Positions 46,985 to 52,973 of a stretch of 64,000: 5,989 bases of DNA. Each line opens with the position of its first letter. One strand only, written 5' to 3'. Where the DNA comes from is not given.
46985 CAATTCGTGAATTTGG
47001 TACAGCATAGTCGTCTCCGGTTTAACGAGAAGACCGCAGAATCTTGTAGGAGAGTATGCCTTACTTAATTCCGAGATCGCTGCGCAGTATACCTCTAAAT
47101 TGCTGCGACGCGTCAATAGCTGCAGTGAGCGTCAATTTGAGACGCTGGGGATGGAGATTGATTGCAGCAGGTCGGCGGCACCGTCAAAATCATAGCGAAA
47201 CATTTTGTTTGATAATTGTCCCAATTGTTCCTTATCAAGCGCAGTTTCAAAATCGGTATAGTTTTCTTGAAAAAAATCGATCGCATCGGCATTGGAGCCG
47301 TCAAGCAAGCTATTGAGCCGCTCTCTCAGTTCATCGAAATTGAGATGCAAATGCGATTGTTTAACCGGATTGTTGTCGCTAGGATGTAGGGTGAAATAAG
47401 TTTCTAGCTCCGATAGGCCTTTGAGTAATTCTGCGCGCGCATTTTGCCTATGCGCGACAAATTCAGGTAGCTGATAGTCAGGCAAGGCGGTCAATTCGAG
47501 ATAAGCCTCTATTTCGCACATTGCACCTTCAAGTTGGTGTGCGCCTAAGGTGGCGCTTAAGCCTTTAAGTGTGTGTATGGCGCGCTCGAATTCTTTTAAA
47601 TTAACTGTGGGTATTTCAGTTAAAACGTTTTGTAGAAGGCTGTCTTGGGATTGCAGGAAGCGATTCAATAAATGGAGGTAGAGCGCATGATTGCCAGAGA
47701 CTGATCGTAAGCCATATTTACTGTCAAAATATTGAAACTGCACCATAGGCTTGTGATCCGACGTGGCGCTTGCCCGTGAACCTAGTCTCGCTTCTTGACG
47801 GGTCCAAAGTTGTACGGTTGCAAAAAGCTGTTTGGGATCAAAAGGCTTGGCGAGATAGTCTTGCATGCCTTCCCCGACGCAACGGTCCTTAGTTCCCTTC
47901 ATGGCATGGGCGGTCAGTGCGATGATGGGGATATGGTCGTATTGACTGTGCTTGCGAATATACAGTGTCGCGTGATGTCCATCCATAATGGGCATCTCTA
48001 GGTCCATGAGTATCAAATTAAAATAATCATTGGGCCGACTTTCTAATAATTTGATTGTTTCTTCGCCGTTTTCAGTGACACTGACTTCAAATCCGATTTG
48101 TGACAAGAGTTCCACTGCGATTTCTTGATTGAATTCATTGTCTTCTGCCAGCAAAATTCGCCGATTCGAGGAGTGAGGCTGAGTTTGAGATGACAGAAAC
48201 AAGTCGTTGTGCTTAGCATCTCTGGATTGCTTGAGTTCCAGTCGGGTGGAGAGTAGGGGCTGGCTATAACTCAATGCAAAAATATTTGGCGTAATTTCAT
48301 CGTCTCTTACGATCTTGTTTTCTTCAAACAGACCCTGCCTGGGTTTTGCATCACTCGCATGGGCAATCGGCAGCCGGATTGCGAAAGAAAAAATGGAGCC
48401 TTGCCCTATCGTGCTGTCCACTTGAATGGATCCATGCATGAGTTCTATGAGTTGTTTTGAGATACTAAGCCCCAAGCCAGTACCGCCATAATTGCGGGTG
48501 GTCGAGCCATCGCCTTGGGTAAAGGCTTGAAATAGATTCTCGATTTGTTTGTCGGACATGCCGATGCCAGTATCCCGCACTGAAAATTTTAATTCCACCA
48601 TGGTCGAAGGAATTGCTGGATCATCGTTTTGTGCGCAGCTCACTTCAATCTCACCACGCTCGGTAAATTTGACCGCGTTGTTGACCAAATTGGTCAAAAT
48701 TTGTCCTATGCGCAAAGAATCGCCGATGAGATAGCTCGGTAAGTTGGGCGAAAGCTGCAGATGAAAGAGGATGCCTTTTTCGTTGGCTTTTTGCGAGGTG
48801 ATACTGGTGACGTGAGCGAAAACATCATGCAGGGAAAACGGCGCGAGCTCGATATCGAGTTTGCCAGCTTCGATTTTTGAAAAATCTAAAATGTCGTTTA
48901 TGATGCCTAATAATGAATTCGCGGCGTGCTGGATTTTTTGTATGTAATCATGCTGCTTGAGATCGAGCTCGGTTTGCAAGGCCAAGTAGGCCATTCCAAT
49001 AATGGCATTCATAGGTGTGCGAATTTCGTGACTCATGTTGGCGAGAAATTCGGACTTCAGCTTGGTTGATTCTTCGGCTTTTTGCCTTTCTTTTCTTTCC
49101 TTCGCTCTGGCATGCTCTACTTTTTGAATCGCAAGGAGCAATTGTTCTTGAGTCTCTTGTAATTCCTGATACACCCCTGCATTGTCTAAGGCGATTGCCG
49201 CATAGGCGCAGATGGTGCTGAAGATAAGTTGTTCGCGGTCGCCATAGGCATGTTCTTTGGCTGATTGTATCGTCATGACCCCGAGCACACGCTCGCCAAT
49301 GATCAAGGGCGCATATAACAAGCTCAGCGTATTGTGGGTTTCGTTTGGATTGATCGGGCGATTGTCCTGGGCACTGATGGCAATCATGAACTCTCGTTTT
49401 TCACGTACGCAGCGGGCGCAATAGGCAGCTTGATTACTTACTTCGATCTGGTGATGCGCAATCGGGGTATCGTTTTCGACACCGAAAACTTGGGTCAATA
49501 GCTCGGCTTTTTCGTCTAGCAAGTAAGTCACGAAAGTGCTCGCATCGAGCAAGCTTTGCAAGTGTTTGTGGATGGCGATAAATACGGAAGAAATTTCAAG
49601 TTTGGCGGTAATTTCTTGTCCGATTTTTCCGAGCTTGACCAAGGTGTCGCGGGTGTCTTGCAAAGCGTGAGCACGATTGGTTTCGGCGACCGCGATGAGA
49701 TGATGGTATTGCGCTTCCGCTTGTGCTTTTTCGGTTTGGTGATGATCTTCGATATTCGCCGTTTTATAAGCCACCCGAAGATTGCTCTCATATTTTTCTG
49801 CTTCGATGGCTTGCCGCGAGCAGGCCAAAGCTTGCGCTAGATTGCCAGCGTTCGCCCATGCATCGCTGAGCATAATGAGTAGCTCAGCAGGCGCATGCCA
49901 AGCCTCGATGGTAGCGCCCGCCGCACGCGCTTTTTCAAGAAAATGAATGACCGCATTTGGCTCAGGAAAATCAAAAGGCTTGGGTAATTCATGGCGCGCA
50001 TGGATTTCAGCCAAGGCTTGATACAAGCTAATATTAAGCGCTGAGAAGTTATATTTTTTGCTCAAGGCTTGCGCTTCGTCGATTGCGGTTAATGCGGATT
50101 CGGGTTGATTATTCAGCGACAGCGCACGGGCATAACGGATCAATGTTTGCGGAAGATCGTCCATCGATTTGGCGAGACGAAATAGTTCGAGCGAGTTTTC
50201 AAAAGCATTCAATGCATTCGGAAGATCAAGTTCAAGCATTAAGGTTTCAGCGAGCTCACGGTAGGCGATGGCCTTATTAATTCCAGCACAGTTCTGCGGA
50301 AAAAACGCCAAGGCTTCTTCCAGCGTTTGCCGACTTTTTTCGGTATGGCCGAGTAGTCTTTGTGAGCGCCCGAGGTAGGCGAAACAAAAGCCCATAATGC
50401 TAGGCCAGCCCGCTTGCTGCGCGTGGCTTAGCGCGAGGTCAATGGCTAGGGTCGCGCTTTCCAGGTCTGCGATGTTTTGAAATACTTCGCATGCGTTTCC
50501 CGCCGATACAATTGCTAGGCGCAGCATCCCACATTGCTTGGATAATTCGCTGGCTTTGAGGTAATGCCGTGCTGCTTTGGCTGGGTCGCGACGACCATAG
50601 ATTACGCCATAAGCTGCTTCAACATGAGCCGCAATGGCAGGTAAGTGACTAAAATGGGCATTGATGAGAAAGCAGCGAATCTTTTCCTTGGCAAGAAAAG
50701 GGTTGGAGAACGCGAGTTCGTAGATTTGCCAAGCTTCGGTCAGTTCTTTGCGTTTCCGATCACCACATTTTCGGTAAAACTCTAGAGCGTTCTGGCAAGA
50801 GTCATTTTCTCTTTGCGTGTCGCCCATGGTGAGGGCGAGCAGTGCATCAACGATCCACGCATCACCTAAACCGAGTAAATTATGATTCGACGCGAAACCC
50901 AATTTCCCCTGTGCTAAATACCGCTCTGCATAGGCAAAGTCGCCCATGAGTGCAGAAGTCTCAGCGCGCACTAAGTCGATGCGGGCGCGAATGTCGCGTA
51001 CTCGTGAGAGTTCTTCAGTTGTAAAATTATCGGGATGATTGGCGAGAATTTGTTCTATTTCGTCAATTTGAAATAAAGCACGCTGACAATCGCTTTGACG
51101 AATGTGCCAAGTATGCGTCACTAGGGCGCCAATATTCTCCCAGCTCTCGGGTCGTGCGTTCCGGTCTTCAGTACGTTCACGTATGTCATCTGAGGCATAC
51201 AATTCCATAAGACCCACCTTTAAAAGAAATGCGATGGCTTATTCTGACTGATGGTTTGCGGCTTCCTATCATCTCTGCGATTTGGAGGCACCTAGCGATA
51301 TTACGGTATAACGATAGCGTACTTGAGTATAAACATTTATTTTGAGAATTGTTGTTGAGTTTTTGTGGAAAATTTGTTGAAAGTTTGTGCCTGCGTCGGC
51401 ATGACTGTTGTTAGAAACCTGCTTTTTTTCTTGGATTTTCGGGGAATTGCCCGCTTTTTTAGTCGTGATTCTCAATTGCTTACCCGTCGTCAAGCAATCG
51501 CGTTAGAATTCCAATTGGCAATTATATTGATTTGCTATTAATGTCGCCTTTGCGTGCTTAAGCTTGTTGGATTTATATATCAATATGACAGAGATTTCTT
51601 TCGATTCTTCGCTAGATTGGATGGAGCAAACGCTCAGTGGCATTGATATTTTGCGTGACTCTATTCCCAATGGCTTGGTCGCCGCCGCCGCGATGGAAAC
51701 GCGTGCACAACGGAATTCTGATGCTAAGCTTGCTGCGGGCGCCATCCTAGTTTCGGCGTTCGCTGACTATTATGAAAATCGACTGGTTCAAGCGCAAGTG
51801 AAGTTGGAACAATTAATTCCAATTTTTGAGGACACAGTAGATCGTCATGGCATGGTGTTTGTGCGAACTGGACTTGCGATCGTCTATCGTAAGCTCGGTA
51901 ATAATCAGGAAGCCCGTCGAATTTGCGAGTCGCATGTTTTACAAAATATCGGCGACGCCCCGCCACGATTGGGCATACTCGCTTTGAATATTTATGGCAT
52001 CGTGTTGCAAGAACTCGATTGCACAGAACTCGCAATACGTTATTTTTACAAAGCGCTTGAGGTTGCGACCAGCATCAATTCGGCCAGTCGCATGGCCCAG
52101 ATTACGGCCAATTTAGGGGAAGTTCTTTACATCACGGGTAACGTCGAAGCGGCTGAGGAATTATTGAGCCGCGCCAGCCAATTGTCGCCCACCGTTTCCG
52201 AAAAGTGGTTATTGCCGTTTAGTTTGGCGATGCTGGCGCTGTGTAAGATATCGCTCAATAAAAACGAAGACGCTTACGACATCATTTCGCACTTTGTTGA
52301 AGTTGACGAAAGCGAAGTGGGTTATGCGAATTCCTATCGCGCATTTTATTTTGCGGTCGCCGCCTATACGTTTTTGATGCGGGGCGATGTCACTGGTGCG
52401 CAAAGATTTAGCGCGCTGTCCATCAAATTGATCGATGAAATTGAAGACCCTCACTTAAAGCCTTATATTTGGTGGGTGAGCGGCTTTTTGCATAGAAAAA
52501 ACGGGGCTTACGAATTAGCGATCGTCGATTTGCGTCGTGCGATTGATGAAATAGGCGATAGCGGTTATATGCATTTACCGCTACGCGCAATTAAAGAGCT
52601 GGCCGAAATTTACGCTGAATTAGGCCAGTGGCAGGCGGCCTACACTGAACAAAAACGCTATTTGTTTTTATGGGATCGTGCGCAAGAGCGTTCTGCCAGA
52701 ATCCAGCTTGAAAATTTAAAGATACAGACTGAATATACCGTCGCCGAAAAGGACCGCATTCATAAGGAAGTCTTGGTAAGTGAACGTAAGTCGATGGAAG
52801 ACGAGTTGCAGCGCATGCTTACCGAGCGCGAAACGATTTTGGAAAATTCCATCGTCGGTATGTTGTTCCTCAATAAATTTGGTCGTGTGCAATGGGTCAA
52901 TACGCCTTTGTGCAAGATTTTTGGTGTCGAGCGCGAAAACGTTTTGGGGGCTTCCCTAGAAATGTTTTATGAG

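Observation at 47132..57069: Head-to-head giant TPR hybrid kinases feeding an HD-GYP phosphodiesterase: candidate intracellular protein/peptide-sensing phosphorelay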

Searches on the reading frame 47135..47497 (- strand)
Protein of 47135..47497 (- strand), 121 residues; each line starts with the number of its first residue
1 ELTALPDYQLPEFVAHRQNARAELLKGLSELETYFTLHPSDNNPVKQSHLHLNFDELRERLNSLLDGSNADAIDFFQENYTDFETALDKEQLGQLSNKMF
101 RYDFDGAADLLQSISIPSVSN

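Call 53: search_protein_families(library=pfam, proteins=[window:47135-47497:-], max_evalue=10)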
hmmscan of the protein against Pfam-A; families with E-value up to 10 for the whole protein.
seq(121 aa): 4 families
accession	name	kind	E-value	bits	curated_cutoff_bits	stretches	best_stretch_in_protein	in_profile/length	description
PF13060.11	DUF3921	-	0.042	14.3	25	1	47-92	10-56/58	Protein of unknown function (DUF3921)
PF21148.3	NSUN5_fdxn-like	-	0.074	13.9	24.5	1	67-105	12-51/78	NOL1/NOP2/Sun domain family member 5, ferredoxin-like domain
PF25100.1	DUF7809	-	0.074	13.8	27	1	12-101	48-137/160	Domain of unknown function (DUF7809)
PF19440.5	TTC7_N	-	0.084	12.3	27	1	16-78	40-100/386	Tetratricopeptide repeat protein 7 N-terminal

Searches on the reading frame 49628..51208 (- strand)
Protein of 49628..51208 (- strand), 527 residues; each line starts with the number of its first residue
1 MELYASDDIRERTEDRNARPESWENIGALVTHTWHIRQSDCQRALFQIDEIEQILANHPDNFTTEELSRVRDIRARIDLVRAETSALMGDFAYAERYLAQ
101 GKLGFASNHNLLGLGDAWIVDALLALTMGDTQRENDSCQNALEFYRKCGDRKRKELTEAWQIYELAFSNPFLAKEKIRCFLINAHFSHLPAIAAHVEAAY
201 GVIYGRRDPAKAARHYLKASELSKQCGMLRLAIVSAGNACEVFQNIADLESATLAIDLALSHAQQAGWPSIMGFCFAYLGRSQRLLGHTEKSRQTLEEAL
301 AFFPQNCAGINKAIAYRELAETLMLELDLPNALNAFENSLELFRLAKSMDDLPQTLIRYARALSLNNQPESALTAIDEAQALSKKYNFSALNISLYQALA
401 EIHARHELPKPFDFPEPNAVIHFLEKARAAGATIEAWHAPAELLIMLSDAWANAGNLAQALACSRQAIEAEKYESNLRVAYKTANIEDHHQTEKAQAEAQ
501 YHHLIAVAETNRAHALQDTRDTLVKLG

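Call 45: predict_structure(alignment_id=A2)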
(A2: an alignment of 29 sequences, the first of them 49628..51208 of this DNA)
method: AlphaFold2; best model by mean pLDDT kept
length: 527 residues; sequences in the alignment: 29
mean_pLDDT: 89.8   pTM: 0.83
mean pLDDT of the five models: 89.8, 88.6, 88.5, 87.9, 86.3
residues with pLDDT >= 90: 332; 70-90: 181; 50-70: 14; < 50: 0
segments of 3 or more residues with pLDDT < 50: none
pLDDT, mean of each block of 10 residues (from residue 1): 83 70 83 92 92 79 83 95 94 96 96 97 92 94 97 97 89 94 94 97 82 92 92 95 85 91 90 95 93 97 84 95 96 97 85 95 97 96 85 92 89 83 93 82 93 94 94 82 72 74 84 88 85
secondary structure, 60 per line:
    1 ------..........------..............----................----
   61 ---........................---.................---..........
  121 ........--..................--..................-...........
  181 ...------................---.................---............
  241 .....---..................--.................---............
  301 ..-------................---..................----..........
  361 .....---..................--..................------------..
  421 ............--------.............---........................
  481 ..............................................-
elements in order: H7-16 H23-36 H41-56 H64-87 H91-107 H111-128 H131-148 H151-168 H170-183 H190-205 H209-225 H229-245 H249-266 H269-285 H289-302 H310-325 H329-346 H351-365 H369-386 H389-406 H419-432 H441-453 H457-526

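Call 49: fold_search(model_id=the predicted structure, library=pdb)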
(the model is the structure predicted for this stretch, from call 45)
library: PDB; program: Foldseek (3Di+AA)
matches with E <= 10: 1223; with E <= 0.001: 125
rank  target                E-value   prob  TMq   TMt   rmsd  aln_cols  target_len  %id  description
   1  3sf4_A                1.7e-06  1.00  0.27  0.37  13.2       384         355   14  Crystal structure of the complex between the conserved cell polarity proteins Inscuteable and LGN (released 2011-11-23)
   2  3sf4_C                2.2e-06  1.00  0.27  0.39  12.7       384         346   14  Crystal structure of the complex between the conserved cell polarity proteins Inscuteable and LGN (released 2011-11-23)
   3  5a7d_B                2.2e-06  1.00  0.27  0.37  13.0       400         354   16  Tetrameric assembly of LGN with Inscuteable (released 2016-08-03)
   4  5a7d_D                3.6e-06  1.00  0.26  0.38  13.2       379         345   17  Tetrameric assembly of LGN with Inscuteable (released 2016-08-03)
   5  6hc2_E                3.7e-06  1.00  0.27  0.37  13.4       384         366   14  Crystal structure of NuMA/LGN hetero-hexamers (released 2019-05-29)
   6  3sf4_B                4.0e-06  1.00  0.27  0.39  13.0       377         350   15  Crystal structure of the complex between the conserved cell polarity proteins Inscuteable and LGN (released 2011-11-23)
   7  4a1s_B                4.4e-06  1.00  0.25  0.36  12.6       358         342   17  Crystallographic structure of the Pins:Insc complex (released 2012-03-28)
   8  5a7d_F                4.4e-06  1.00  0.26  0.37  13.5       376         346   16  Tetrameric assembly of LGN with Inscuteable (released 2016-08-03)
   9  6hc2_S                5.3e-06  1.00  0.28  0.38  13.4       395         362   14  Crystal structure of NuMA/LGN hetero-hexamers (released 2019-05-29)
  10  6hc2_C                7.0e-06  1.00  0.28  0.38  13.7       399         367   14  Crystal structure of NuMA/LGN hetero-hexamers (released 2019-05-29)
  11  4a1s_A                7.3e-06  1.00  0.26  0.37  12.9       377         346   16  Crystallographic structure of the Pins:Insc complex (released 2012-03-28)
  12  5l9u_F                8.2e-06  1.00  0.44  0.47  10.2       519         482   12  Model of human Anaphase-promoting complex/Cyclosome (APC/C-CDH1) with a cross linked Ubiquitin variant-substrate-UBE2C (released 2016-09-14)
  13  6hc2_A                8.5e-06  1.00  0.29  0.39  13.2       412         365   14  Crystal structure of NuMA/LGN hetero-hexamers (released 2019-05-29)
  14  5khr_F                8.9e-06  1.00  0.46  0.49   8.2       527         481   12  Model of human Anaphase-promoting complex/Cyclosome complex (APC15 deletion mutant) in complex with the E2 UBE2C/UBCH1 (released 2016-08-24)
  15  5a7d_H                1.0e-05  1.00  0.26  0.38  13.7       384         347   17  Tetrameric assembly of LGN with Inscuteable (released 2016-08-03)
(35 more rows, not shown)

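Call 64: search_solved_structures(query=window:49628-51208:-, max_evalue=0.01)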
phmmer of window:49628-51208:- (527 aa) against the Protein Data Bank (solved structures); distinct sequences matched with E-value up to 0.01: 0.

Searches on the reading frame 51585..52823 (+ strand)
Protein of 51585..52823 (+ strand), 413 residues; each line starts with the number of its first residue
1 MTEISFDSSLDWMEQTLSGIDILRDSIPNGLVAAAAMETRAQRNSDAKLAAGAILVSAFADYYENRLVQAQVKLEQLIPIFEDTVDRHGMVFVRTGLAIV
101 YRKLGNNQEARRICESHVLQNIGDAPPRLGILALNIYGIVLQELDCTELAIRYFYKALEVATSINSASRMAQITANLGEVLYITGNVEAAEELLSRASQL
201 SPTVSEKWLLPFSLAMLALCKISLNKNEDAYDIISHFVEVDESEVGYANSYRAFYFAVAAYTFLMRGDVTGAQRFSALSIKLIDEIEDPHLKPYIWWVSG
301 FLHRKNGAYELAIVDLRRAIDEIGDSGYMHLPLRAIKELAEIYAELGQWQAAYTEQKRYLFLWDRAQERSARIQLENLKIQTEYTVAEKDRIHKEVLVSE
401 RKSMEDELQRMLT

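Call 47: predict_structure(alignment_id=A1)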
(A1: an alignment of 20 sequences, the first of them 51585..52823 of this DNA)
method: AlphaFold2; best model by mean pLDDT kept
length: 413 residues; sequences in the alignment: 20
mean_pLDDT: 89.4   pTM: 0.85
mean pLDDT of the five models: 89.4, 88.0, 87.4, 87.3, 86.4
residues with pLDDT >= 90: 299; 70-90: 90; 50-70: 10; < 50: 14
segments of 3 or more residues with pLDDT < 50: 1-9, 242-246
pLDDT, mean of each block of 10 residues (from residue 1): 36 91 88 95 92 97 95 97 91 97 95 95 90 96 92 96 91 94 91 94 82 92 92 84 53 93 93 95 86 93 95 95 69 91 96 95 89 93 91 88 90 86
secondary structure, 60 per line:
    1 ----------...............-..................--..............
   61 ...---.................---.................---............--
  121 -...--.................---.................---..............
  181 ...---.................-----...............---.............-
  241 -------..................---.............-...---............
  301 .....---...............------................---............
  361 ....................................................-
elements in order: H11-25 H27-44 H47-63 H67-83 H87-103 H107-118 H127-143 H147-163 H167-183 H187-203 H209-223 H227-239 H248-265 H269-281 H289-305 H309-323 H330-345 H349-412

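Call 50: fold_search(model_id=the predicted structure, library=pdb)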
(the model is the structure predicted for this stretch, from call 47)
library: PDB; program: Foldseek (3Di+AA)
matches with E <= 10: 1392; with E <= 0.001: 188
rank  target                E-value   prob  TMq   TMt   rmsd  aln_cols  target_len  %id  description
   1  3sf4_C                1.1e-07  1.00  0.44  0.50  12.8       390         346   16  Crystal structure of the complex between the conserved cell polarity proteins Inscuteable and LGN (released 2011-11-23)
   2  3sf4_A                1.3e-07  1.00  0.43  0.49  14.9       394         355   16  Crystal structure of the complex between the conserved cell polarity proteins Inscuteable and LGN (released 2011-11-23)
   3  5a7d_C                1.5e-07  1.00  0.42  0.48  11.5       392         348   16  Tetrameric assembly of LGN with Inscuteable (released 2016-08-03)
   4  4wne_A                2.2e-07  1.00  0.45  0.56   9.3       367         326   16  Crystal structure of the TPR domain of LGN in complex with Frmpd4/Preso1 at 2.0 Angstrom resolution (released 2015-09-16)
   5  4a1s_B                3.0e-07  1.00  0.44  0.51   9.6       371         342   16  Crystallographic structure of the Pins:Insc complex (released 2012-03-28)
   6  5a7d_D                3.0e-07  1.00  0.42  0.49  11.2       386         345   15  Tetrameric assembly of LGN with Inscuteable (released 2016-08-03)
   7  4a1s_A                3.2e-07  1.00  0.44  0.51  11.2       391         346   15  Crystallographic structure of the Pins:Insc complex (released 2012-03-28)
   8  3sf4_B                3.4e-07  1.00  0.49  0.57   8.2       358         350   16  Crystal structure of the complex between the conserved cell polarity proteins Inscuteable and LGN (released 2011-11-23)
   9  4g2v_A                4.1e-07  1.00  0.45  0.56   8.9       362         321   16  Structure complex of LGN binding with FRMPD1 (released 2013-01-23)
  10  5a7d_H                4.4e-07  1.00  0.40  0.46  11.8       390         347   15  Tetrameric assembly of LGN with Inscuteable (released 2016-08-03)
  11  5a7d_G                4.6e-07  1.00  0.42  0.48  11.4       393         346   15  Tetrameric assembly of LGN with Inscuteable (released 2016-08-03)
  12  9qhb                  5.0e-07  1.00  0.43  0.61   7.3       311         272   20  Crystal structure of 16-repeat CTPR protein with eliminated coordination sites (released 2025-10-22)
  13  4wnd_A                5.4e-07  1.00  0.53  0.65   6.5       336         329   15  Crystal structure of the TPR domain of LGN in complex with Frmpd4/Preso1 at 1.5 Angstrom resolution (released 2015-09-16)
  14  5a7d_B                6.1e-07  1.00  0.41  0.46  12.0       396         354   15  Tetrameric assembly of LGN with Inscuteable (released 2016-08-03)
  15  5a6c_A                6.6e-07  1.00  0.48  0.53   8.4       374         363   16  Concomitant binding of Afadin to LGN and F-actin directs planar spindle orientation (released 2015-12-30)
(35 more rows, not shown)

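Call 65: search_solved_structures(query=window:51585-52823:+, max_evalue=0.01)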
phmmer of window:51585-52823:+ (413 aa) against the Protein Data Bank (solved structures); distinct sequences matched with E-value up to 0.01: 8.
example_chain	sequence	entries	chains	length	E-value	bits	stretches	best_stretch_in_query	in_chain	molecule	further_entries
9qhb_A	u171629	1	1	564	7.3e-13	51.4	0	149-209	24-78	Engineered tetratricopeptide repeat protein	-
8bu0_A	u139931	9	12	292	4.2e-09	39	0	149-209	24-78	Consensus tetratricopeptide repeat protein | Crystal structure of an 8-repeat consensus TPR superhelix with Zinc. | Monomer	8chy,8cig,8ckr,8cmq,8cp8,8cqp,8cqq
9qhc_A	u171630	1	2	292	2.4e-07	33.2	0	149-209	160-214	Engineered tetratricopeptide repeat protein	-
9k7u_A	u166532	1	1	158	0.0001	24.6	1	98-200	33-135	Heter-Zn2-HEHE-22A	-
8ch0_A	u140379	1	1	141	0.00085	21.5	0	148-209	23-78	Consensus tetratricopeptide repeat protein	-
2fo7_A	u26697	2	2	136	0.0011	21.2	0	148-209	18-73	SYNTHETIC CONSENSUS TPR PROTEIN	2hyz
7obi_A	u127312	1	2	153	0.004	19.3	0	98-206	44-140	CTPR-rv4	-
8glv_Lf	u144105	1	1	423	0.0058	18.8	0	81-178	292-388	Subunit of axonemal inner dynein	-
